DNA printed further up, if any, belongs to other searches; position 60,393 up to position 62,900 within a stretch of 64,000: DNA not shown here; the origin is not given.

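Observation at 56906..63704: Corrinoid protein / HyuA-like ATPase / MT2 / RamA / DUF169 block with no substrate (MT1) methyltransferase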

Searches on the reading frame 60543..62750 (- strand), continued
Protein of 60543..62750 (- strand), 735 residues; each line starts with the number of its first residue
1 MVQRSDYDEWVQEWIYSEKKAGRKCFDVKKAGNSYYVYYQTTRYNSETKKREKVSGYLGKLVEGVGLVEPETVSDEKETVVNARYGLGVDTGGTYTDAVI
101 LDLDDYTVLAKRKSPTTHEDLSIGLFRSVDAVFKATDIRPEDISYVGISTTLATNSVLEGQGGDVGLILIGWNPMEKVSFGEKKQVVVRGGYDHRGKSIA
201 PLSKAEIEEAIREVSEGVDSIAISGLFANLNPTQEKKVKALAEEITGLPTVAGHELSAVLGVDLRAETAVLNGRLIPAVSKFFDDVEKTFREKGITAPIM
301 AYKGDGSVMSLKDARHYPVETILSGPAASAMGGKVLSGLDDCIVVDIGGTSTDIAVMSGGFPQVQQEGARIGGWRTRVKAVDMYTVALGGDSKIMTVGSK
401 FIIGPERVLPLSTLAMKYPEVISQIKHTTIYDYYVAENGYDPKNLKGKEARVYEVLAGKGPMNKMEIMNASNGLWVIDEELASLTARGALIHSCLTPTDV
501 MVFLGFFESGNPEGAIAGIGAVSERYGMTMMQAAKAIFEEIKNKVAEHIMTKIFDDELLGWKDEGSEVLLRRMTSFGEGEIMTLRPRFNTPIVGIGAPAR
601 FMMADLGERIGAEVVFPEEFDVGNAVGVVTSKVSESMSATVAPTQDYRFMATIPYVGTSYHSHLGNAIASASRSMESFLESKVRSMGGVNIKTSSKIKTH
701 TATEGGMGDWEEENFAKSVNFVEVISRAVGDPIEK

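Call 57: search_protein_families(library=pfam, proteins=[L058:11852-12799:+, L094:10409-11869:+, L056:10087-12267:+, L068:6393-7838:+, L084:5863-7425:-, L064:13338-14351:-, L095:2364-3095:+, L074:6876-7910:+, L023:5532-6818:+], max_evalue=0.0001)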
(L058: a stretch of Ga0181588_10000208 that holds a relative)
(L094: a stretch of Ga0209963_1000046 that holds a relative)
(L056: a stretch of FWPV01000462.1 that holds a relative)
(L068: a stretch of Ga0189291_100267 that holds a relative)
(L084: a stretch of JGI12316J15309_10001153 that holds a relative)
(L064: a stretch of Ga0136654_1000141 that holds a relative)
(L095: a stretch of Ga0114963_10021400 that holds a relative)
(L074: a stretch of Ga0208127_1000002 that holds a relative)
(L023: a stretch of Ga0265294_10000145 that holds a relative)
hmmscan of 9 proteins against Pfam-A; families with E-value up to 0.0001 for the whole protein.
L058:11852-12799:+ (316 aa): 1 family
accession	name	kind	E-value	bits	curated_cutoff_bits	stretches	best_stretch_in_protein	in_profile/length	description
PF00892.27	EamA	-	3.6e-38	131.3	28.2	2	34-165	5-134/135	EamA-like transporter family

L094:10409-11869:+ (487 aa): 0 families

L056:10087-12267:+ (727 aa): 4 families
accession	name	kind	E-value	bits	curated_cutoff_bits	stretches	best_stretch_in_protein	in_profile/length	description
PF01274.28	MS_TIM-barrel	-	9.4e-67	225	26.4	1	339-574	2-237/248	Malate synthase, TIM barrel domain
PF20658.2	MSG_insertion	-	5.3e-30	103.9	24.8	1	162-236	1-75/76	Malate synthase G, alpha-beta insertion domain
PF20659.2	MS_C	-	5.1e-23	82.2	23.1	1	593-690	2-101/118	Malate synthase, C-terminal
PF20656.2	MS_N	-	3e-13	49.5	23.5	1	20-76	3-59/64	Malate synthase, N-terminal domain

L068:6393-7838:+ (482 aa): 1 family
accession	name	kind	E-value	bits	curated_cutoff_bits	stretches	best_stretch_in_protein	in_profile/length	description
PF00067.27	p450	-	6.4e-69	233.3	22.8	1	68-467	40-448/462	Cytochrome P450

L084:5863-7425:- (521 aa): 0 families

L064:13338-14351:- (338 aa): 1 family
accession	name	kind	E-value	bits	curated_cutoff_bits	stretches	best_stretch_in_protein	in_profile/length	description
PF01515.24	PTA_PTB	-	2e-117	392.6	24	1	10-333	2-319/319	Phosphate acetyl/butaryl transferase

L095:2364-3095:+ (244 aa): 0 families

L074:6876-7910:+ (345 aa): 4 families
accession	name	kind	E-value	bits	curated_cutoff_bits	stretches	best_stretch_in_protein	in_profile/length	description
PF08331.15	QueG_DUF1730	-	8.8e-24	83.7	25.1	1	59-135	1-77/77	Epoxyqueuosine reductase QueG, DUF1730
PF13484.11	Fer4_16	-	1.3e-21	77.5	30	1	187-251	1-66/66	4Fe-4S double cluster binding domain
PF13187.11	Fer4_9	-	1.6e-05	25.3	27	0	179-202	28-51/52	4Fe-4S dicluster domain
PF13237.11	Fer4_10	-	2e-05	24.8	25.5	0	177-199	31-53/53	4Fe-4S dicluster domain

L023:5532-6818:+ (429 aa): 0 families

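Call 71: search_protein_families(library=pfam, proteins=[L021:5655-6830:+, L021:4872-5597:+, L017:12208-12555:+, L017:12552-12911:+, L020:9011-9349:+, L020:9346-9723:+], max_evalue=0.01)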
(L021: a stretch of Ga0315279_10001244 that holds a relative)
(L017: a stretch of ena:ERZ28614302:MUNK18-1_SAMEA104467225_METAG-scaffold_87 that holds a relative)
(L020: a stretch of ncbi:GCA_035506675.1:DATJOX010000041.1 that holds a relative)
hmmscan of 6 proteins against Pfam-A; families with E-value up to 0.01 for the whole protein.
L021:5655-6830:+ (391 aa): 4 families
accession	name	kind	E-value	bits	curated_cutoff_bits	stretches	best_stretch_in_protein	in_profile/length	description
PF04055.27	Radical_SAM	-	1.3e-17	64.9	29.5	1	114-263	4-161/166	Radical SAM superfamily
PF13353.11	Fer4_12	-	1.5e-06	29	22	1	106-195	5-93/137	4Fe-4S single cluster domain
PF01396.24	Zn_ribbon_Top1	-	0.0014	18.9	32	0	332-347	3-18/39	Topoisomerase DNA binding C4 zinc finger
PF07754.17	HVO_2753_ZBP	-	0.0049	17.1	33.2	0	332-346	18-32/46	Small zinc finger protein HVO_2753-like, Zn-binding pocket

L021:4872-5597:+ (241 aa): 2 families
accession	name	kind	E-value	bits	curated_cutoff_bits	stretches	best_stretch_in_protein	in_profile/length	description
PF00149.33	Metallophos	-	3e-08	34.8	21.5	1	26-155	4-136/191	Calcineurin-like phosphoesterase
PF12850.12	Metallophos_2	-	2.6e-07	31.2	27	1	25-145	3-94/154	Calcineurin-like phosphoesterase superfamily domain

L017:12208-12555:+ (115 aa): 0 families

L017:12552-12911:+ (119 aa): 1 family
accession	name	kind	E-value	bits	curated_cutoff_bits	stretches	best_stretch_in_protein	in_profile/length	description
PF22263.1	DUF6951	-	5.1e-15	56.1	27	1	7-102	2-100/101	Family of unknown function (DUF6951)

L020:9011-9349:+ (112 aa): 1 family
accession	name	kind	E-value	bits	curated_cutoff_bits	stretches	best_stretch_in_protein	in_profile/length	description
PF08859.16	DGC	-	1.6e-07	31.8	27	1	4-98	2-96/106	DGC domain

L020:9346-9723:+ (125 aa): 1 family
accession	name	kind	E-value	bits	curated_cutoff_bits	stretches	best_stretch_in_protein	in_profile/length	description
PF08859.16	DGC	-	1.8e-06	28.4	27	1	6-88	3-83/106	DGC domain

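Call 88: list_cluster_members(proteins=[P0122, P0123, P0124, P0125, P0126, P0127, P0130, P0131, P0133, P0145])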
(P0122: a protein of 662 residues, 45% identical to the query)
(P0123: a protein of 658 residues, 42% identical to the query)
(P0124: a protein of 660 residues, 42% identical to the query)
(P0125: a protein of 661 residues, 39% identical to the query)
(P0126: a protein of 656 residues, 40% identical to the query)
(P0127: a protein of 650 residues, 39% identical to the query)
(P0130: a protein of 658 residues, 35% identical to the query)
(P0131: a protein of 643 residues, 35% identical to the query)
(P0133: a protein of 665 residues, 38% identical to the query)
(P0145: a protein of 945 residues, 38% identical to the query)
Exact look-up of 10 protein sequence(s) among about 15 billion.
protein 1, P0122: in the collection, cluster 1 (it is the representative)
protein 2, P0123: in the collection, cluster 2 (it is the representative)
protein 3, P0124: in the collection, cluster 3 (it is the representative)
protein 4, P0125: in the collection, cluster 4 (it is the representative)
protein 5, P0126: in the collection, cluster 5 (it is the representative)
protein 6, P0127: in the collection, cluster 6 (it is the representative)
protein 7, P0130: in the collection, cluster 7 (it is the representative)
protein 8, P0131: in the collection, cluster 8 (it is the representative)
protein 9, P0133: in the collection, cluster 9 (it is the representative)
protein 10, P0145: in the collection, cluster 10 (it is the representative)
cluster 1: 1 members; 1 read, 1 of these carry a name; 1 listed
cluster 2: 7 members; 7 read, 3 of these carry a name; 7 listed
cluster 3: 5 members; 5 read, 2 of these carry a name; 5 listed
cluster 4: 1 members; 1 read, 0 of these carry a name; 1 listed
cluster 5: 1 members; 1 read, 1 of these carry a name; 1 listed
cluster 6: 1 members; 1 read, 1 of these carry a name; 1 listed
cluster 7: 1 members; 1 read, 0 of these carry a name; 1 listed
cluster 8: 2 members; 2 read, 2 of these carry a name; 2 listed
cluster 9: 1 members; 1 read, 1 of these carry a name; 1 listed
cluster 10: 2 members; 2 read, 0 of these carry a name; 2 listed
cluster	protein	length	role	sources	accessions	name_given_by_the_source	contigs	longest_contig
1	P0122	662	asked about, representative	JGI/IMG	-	N-methylhydantoinase A/oxoprolinase/acetone carboxylase beta subunit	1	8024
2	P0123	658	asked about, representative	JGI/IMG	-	N-methylhydantoinase A/oxoprolinase/acetone carboxylase beta subunit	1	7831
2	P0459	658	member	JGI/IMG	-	N-methylhydantoinase A/oxoprolinase/acetone carboxylase beta subunit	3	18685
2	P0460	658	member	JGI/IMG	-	N-methylhydantoinase A/oxoprolinase/acetone carboxylase beta subunit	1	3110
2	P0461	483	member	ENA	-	-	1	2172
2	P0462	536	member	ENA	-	-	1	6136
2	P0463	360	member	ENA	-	-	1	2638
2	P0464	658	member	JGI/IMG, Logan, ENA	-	-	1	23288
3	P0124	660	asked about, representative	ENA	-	-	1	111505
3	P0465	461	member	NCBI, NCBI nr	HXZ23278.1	MAG TPA: hydantoinase/oxoprolinase family protein, partial [Methanomassiliicoccales ... | hydantoinase/oxoprolinase family protein [Methanomassiliicoccales archaeon]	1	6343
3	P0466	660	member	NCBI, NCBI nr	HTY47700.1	MAG TPA: hydantoinase/oxoprolinase family protein [Methanomassiliicoccales archaeon] | hydantoinase/oxoprolinase family protein [Methanomassiliicoccales archaeon]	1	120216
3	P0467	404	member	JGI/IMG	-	-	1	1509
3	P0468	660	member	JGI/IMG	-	-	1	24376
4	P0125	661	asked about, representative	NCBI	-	-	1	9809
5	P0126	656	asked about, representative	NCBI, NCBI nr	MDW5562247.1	MAG: hydantoinase/oxoprolinase family protein [Methanomassiliicoccus sp.] | hydantoinase/oxoprolinase family protein [Methanomassiliicoccus sp.]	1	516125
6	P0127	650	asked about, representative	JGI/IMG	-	N-methylhydantoinase A/oxoprolinase/acetone carboxylase beta subunit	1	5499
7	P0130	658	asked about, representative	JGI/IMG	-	-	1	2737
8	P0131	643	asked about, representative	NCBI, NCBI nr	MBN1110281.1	MAG: hydantoinase/oxoprolinase family protein [Methanomassiliicoccales archaeon] | hydantoinase/oxoprolinase family protein [Methanomassiliicoccales archaeon]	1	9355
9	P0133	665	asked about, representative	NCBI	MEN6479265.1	MAG: hydantoinase/oxoprolinase family protein [Anaerolineales bacterium]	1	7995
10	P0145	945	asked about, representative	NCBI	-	-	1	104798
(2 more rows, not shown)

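Call 89: find_encoding_contigs(protein=P0362, flank=6000, max_places=1)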
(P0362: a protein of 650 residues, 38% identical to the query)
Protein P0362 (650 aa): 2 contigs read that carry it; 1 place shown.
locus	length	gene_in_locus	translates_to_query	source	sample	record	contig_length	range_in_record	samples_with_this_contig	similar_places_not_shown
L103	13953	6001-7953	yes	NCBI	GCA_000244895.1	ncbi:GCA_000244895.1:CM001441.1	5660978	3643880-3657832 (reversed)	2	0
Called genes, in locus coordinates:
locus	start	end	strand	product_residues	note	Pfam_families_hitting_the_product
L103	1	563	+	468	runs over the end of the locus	PF06253:MTTB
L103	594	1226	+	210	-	PF02607:B12-binding_2, PF02310:B12-binding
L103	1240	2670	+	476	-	PF06253:MTTB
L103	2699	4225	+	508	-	PF02028:BCCT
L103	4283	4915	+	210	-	PF02607:B12-binding_2, PF02310:B12-binding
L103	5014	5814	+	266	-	PF00809:Pterin_bind, PF03599:CdhD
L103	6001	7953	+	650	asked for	PF05378:Hydant_A_N, PF13941:MutL (weak), PF01968:Hydantoinase_A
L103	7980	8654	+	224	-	-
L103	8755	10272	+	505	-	PF02028:BCCT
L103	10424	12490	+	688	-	PF02743:dCache_1, PF22673:MCP-like_PDC_1 (weak), PF00015:MCPsignal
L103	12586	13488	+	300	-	PF00892:EamA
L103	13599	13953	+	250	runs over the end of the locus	PF12146:Hydrolase_4, PF00561:Abhydrolase_1 (faint), PF12697:Abhydrolase_6 (weak)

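Call 90: find_encoding_contigs(protein=P0277, flank=6000, max_places=1)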
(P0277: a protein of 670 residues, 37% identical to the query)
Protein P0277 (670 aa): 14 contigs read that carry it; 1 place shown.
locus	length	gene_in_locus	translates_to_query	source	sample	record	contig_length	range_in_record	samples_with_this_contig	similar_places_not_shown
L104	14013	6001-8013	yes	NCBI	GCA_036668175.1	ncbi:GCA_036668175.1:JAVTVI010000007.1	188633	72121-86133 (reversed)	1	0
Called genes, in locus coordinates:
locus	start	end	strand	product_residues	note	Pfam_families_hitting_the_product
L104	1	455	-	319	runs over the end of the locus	PF13701:DDE_Tnp_1_4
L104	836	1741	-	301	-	PF00892:EamA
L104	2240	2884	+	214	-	PF06253:MTTB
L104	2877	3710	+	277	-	PF06253:MTTB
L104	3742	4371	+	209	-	PF02607:B12-binding_2, PF02310:B12-binding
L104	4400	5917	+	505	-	PF06253:MTTB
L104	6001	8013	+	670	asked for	PF05378:Hydant_A_N, PF13941:MutL (weak), PF01968:Hydantoinase_A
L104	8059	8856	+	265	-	PF00809:Pterin_bind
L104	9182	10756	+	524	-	PF02028:BCCT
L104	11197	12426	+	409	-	PF01134:GIDA (faint), PF01266:DAO (faint), PF01946:Thi4 (faint), PF07992:Pyr_redox_2, PF13450:NAD_binding_8 (faint), PF13738:Pyr_redox_3, PF00070:Pyr_redox, PF00085:Thioredoxin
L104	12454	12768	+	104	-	PF00085:Thioredoxin, PF13098:Thioredoxin_2 (weak)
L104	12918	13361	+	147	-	-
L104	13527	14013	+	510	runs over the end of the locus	PF19364:DUF5940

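Call 91: find_encoding_contigs(protein=P0342, flank=6000, max_places=1)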
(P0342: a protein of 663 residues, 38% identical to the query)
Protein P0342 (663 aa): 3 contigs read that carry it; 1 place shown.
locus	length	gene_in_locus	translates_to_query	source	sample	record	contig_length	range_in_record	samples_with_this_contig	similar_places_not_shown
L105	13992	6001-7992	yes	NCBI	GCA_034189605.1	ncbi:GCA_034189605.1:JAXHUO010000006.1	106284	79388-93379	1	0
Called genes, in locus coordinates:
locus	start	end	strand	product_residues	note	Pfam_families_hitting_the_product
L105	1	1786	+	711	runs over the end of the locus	PF13510:Fer2_4, PF00890:FAD_binding_2 (weak), PF01494:FAD_binding_3 (weak), PF03486:HI0933_like (weak), PF07992:Pyr_redox_2, PF12831:FAD_oxidored, PF13450:NAD_binding_8 (weak), PF04324:Fer2_BFD, +3 more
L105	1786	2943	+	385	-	PF00890:FAD_binding_2 (faint), PF01266:DAO, PF03486:HI0933_like (faint)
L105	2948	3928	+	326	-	PF02423:OCD_Mu_crystall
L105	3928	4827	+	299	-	PF00892:EamA, PF03151:TPT (faint), PF00892:EamA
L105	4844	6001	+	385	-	PF01266:DAO, PF13450:NAD_binding_8 (weak)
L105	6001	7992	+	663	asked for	PF05378:Hydant_A_N, PF13941:MutL (faint), PF01968:Hydantoinase_A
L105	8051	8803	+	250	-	PF01048:PNP_UDP_1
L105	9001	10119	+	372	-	PF00180:Iso_dh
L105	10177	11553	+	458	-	PF03972:MmgE_PrpD_N, PF19305:MmgE_PrpD_C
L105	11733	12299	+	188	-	PF07638:Sigma70_ECF (weak), PF04542:Sigma70_r2, PF08281:Sigma70_r4_2, PF04545:Sigma70_r4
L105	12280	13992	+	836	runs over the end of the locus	-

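Call 94: search_protein_families(library=pfam, proteins=[L077:3669-5297:+, L077:5390-6115:+, L077:6102-6971:+, L077:10065-11969:+, L077:12002-13540:-, L061:5338-6966:-, L061:10037-11020:+, L061:2668-3864:-, L061:3849-4553:-, L103:7980-8654:+], max_evalue=0.0001)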
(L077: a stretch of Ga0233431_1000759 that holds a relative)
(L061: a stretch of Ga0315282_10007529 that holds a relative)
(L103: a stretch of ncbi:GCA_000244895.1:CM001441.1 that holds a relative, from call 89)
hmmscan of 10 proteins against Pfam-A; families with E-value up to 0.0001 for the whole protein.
L077:3669-5297:+ (542 aa): 1 family
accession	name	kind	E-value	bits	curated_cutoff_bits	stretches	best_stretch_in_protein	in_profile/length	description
PF03063.25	Prismane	-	2.8e-174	581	27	1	1-538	1-513/513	Prismane/CO dehydrogenase family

L077:5390-6115:+ (241 aa): 1 family
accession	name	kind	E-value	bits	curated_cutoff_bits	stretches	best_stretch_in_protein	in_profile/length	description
PF01966.28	HD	-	8e-11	42.7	22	1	99-204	1-115/116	HD domain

L077:6102-6971:+ (289 aa): 6 families
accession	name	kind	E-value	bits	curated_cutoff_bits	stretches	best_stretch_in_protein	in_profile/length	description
PF12837.12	Fer4_6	-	3.7e-10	39.7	25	1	42-65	1-24/24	4Fe-4S binding domain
PF00037.32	Fer4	-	8.9e-10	38.4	21.1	0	43-64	1-22/24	4Fe-4S binding domain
PF12838.12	Fer4_7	-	1.9e-07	31.8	27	1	50-94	2-52/52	4Fe-4S dicluster domain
PF13237.11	Fer4_10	-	7.1e-07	29.5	25.5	1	43-91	2-53/53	4Fe-4S dicluster domain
PF14697.11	Fer4_21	-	7.6e-06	26.4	35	1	44-95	2-57/59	4Fe-4S dicluster domain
PF13187.11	Fer4_9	-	1.1e-05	25.8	27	1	50-94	2-51/52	4Fe-4S dicluster domain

L077:10065-11969:+ (634 aa): 4 families
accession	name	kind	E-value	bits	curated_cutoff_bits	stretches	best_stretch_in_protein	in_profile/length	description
PF13336.12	AcetylCoA_hyd_C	-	1.6e-42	145.5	23.7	1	288-440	1-154/154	Acetyl-CoA hydrolase/transferase C-terminal domain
PF02550.21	AcetylCoA_hydro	-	1.7e-16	61.3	24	1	35-202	18-196/198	Acetyl-CoA hydrolase/transferase N-terminal domain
PF00583.31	Acetyltransf_1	-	3.7e-08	34.1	20.7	1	522-612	24-115/116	Acetyltransferase (GNAT) family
PF13302.13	Acetyltransf_3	-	9.8e-06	26.8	25.4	1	478-612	4-136/138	Acetyltransferase (GNAT) domain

L077:12002-13540:- (512 aa): 2 families
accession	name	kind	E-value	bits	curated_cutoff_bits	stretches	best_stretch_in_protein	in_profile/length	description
PF01464.25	SLT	-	8.4e-20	70.9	21.3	1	334-448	2-112/117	Transglycosylase SLT domain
PF00497.25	SBP_bac_3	-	1.3e-10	41.6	26.4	1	113-298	34-119/132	Bacterial extracellular solute-binding proteins, family 3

L061:5338-6966:- (542 aa): 1 family
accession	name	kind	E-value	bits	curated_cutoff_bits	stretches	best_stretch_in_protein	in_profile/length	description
PF04371.20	PAD_porph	-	1.6e-41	143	25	1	149-448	31-321/321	Porphyromonas-type peptidyl-arginine deiminase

L061:10037-11020:+ (327 aa): 0 families

L061:2668-3864:- (398 aa): 2 families
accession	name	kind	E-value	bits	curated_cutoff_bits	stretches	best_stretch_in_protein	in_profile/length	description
PF16653.10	Sacchrp_dh_C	-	7.1e-48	164.4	31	1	137-384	1-264/265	Saccharopine dehydrogenase C-terminal domain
PF03435.24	Sacchrp_dh_NADP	-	1.5e-31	109.9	25.1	1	4-133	1-129/129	Saccharopine dehydrogenase NADP binding domain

L061:3849-4553:- (234 aa): 0 families

L103:7980-8654:+ (224 aa): 0 families
